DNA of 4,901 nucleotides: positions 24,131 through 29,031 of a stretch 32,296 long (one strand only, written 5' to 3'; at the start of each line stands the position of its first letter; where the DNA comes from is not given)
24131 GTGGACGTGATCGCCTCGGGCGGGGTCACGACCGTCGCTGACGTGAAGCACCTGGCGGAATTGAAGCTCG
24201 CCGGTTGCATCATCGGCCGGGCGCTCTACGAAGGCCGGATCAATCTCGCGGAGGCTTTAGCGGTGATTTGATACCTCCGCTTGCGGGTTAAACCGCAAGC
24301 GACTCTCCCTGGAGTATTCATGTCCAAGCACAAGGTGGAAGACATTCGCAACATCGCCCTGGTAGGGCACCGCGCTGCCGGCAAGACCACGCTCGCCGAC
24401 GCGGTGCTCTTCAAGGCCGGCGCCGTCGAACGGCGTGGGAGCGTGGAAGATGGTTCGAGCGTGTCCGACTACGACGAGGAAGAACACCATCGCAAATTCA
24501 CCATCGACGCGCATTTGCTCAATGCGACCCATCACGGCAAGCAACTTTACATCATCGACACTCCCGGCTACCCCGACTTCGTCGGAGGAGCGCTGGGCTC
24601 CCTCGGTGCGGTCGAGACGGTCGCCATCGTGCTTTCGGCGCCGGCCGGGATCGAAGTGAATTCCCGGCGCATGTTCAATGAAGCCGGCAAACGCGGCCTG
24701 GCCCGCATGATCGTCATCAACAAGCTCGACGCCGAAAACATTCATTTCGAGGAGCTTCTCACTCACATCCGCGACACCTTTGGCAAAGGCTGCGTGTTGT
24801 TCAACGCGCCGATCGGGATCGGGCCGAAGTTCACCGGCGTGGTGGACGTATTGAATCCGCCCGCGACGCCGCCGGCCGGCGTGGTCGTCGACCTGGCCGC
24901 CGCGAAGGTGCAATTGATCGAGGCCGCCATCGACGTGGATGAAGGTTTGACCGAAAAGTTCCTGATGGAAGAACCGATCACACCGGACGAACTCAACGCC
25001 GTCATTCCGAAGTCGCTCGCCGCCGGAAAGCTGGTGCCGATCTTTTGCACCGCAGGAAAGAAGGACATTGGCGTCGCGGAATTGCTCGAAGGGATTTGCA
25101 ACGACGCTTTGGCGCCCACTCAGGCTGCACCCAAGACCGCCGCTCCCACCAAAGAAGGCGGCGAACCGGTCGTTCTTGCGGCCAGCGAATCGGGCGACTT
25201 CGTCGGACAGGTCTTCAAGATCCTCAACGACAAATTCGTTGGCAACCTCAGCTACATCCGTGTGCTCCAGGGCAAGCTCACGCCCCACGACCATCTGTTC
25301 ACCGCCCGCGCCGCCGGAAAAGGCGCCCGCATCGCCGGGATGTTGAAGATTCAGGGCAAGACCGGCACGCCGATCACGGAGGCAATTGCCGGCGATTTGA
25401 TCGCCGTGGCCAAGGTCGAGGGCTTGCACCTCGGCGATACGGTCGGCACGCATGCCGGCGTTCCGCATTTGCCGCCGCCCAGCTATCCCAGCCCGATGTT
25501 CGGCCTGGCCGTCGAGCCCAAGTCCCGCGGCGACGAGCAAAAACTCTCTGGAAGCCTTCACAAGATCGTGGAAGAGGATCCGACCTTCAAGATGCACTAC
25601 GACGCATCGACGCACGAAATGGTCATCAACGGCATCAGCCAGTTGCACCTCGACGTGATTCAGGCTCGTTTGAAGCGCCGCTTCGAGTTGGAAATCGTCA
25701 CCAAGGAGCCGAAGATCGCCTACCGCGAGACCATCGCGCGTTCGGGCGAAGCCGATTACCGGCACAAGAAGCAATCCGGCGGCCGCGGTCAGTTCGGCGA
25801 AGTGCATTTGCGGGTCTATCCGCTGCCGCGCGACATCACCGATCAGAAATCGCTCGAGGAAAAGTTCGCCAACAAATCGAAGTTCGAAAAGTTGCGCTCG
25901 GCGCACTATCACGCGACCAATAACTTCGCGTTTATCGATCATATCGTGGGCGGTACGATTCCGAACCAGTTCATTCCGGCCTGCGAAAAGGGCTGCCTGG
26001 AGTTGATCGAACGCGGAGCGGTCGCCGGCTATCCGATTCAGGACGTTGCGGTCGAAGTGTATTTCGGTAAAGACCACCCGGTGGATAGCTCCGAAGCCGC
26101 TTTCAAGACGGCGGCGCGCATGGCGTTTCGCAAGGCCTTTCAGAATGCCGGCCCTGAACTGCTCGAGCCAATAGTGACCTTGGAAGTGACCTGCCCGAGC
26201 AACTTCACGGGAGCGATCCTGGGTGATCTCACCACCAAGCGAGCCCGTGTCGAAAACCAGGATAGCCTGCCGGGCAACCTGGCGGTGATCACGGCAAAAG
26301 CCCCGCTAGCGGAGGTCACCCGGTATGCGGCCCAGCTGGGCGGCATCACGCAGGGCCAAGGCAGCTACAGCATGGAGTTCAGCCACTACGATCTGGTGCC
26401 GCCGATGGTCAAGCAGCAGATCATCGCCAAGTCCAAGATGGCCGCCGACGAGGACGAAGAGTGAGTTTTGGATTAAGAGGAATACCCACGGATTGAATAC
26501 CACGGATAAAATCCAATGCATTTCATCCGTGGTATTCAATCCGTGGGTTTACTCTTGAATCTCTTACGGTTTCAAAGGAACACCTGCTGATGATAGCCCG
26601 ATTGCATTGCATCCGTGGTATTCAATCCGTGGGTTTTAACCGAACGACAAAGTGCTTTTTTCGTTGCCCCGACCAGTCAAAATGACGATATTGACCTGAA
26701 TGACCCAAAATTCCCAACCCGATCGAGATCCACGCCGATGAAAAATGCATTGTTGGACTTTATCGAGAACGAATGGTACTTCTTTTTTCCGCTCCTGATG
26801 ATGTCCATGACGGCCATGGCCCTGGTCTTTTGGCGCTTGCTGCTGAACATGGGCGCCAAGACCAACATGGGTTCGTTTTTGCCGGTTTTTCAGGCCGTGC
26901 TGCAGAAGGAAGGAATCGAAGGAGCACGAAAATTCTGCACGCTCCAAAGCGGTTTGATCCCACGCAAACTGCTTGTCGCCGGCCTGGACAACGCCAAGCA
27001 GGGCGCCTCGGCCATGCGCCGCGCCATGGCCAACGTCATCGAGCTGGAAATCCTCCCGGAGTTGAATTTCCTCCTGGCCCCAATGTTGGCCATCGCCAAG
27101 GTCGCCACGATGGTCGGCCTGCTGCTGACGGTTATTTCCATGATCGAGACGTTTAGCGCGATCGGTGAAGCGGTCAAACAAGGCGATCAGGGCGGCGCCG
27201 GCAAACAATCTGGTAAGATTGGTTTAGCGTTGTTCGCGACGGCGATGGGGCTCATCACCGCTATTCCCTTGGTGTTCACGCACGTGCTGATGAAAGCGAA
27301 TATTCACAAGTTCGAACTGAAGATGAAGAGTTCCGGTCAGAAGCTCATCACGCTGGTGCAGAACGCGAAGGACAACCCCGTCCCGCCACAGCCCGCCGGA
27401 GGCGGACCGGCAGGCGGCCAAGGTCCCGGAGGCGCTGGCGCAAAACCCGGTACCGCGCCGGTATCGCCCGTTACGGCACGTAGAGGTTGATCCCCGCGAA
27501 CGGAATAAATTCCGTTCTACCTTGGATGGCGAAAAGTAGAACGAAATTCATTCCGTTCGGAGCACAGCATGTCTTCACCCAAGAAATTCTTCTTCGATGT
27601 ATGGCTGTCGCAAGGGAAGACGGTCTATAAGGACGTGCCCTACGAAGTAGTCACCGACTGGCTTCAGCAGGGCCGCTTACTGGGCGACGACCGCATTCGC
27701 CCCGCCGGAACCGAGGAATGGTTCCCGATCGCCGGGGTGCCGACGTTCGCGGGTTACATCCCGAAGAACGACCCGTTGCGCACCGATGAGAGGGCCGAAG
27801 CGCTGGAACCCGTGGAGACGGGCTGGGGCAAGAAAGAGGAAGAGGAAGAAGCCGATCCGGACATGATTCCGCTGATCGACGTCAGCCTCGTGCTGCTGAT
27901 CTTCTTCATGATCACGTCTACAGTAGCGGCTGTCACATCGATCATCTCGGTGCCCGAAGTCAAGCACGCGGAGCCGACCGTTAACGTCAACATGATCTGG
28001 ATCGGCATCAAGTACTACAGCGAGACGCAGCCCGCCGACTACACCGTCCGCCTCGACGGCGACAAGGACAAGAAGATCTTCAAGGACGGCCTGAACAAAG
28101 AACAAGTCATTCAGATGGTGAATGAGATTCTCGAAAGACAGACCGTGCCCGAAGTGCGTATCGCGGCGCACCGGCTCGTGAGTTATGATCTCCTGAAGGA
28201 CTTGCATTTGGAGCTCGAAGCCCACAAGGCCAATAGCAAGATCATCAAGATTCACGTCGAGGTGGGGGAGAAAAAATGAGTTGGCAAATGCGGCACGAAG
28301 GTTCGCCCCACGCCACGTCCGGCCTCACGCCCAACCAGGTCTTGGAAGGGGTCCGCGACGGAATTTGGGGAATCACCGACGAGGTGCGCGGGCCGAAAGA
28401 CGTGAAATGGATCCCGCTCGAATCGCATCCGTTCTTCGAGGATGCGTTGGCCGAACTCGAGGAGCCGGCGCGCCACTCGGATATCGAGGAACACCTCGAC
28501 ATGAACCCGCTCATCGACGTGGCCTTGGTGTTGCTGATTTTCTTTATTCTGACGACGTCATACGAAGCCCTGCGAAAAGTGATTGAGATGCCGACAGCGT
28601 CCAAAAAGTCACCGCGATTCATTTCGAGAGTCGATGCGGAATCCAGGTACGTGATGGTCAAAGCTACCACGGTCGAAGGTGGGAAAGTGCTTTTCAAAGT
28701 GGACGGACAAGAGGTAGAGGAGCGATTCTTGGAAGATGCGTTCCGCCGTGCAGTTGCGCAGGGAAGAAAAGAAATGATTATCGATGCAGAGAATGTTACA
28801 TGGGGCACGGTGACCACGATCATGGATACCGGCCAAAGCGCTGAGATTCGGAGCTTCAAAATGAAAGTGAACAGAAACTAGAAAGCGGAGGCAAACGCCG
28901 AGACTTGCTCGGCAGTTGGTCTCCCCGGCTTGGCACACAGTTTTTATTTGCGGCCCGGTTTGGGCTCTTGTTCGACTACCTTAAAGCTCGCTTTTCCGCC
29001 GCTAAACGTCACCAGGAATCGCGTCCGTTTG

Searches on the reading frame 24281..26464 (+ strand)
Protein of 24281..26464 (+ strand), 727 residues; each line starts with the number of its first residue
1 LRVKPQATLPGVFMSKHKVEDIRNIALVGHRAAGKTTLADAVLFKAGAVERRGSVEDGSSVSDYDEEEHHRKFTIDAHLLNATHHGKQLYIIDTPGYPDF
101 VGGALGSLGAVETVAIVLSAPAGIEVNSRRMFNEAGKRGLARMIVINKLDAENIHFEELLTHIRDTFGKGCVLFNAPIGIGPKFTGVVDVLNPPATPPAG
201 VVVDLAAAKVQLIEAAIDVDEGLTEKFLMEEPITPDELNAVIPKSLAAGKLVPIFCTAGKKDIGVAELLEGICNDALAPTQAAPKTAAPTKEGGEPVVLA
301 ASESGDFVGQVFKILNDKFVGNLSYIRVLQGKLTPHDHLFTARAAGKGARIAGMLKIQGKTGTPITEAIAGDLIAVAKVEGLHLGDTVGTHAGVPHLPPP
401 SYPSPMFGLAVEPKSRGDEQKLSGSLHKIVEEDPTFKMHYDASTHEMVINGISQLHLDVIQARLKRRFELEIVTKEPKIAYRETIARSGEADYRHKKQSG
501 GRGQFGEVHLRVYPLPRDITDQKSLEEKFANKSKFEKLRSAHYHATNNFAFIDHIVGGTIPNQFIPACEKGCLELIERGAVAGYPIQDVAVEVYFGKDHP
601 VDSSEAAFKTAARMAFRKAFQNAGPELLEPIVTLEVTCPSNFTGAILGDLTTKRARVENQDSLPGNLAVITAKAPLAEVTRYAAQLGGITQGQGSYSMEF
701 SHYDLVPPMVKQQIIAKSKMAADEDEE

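Call 27: search_protein_families(library=pfam, proteins=[window:24281-26464:+], max_evalue=0.00001)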
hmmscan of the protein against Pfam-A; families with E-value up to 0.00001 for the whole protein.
window:24281-26464:+ (727 aa): 5 families
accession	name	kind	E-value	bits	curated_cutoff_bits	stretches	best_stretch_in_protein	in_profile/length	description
PF03764.24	EFG_IV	-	4.9e-34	117.1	24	2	545-623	42-120/121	Elongation factor G, domain IV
PF00009.33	GTP_EFTU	-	4e-32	111.8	26.5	1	21-273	2-183/188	Elongation factor Tu GTP binding domain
PF14492.12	EFG_III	-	4.3e-26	91.2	27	1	403-475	2-74/75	Elongation Factor G, domain III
PF00679.30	EFG_C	-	2.8e-24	85.4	27.9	1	626-713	1-88/89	Elongation factor G C-terminus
PF22042.2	EF-G_D2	-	4.5e-11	43.1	27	1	307-388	2-81/84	Elongation factor G domain 2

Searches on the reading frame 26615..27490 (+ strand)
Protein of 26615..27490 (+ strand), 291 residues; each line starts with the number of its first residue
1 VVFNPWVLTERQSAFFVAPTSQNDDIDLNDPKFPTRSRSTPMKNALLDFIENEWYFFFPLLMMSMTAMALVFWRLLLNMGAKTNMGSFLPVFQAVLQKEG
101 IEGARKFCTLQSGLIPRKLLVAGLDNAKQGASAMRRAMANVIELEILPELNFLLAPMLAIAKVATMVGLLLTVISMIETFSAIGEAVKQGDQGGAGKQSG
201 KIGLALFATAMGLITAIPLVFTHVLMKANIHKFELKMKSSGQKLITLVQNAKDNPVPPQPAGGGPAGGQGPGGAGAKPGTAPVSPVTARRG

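Call 27: search_protein_families(library=pfam, proteins=[window:26615-27490:+], max_evalue=0.00001)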
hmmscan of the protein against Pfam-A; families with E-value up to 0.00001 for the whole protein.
window:26615-27490:+ (291 aa): 1 family
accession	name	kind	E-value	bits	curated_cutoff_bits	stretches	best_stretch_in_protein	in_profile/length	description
PF01618.21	MotA_ExbB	-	1.6e-15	57.4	22.9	1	116-238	6-126/127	MotA/TolQ/ExbB proton channel family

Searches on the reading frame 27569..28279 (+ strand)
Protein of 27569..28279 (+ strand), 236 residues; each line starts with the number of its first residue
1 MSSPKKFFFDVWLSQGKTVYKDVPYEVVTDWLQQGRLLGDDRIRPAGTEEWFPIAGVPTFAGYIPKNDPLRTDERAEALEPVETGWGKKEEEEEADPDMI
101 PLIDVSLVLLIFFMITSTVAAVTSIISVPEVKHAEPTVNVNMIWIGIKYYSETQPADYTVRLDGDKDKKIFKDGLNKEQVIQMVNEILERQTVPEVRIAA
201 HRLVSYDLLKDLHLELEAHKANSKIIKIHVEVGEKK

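Call 77: search_protein_families(library=pfam, proteins=[window:27569-28279:+], max_evalue=0.001)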
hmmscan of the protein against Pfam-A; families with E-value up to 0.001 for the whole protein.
window:27569-28279:+ (236 aa): 1 family
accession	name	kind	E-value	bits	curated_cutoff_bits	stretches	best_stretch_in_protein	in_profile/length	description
PF02472.21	ExbD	-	1.2e-15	58.2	25.4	1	91-213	2-110/128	Biopolymer transport protein ExbD/TolR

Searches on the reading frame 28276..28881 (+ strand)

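Call 77: search_protein_families(library=pfam, proteins=[window:28276-28881:+], max_evalue=0.001)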
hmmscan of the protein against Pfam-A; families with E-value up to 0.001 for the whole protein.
window:28276-28881:+ (201 aa): 1 family
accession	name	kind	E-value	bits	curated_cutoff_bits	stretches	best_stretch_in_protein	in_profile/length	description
PF02472.21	ExbD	-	9.8e-14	52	25.4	1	71-198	5-125/128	Biopolymer transport protein ExbD/TolR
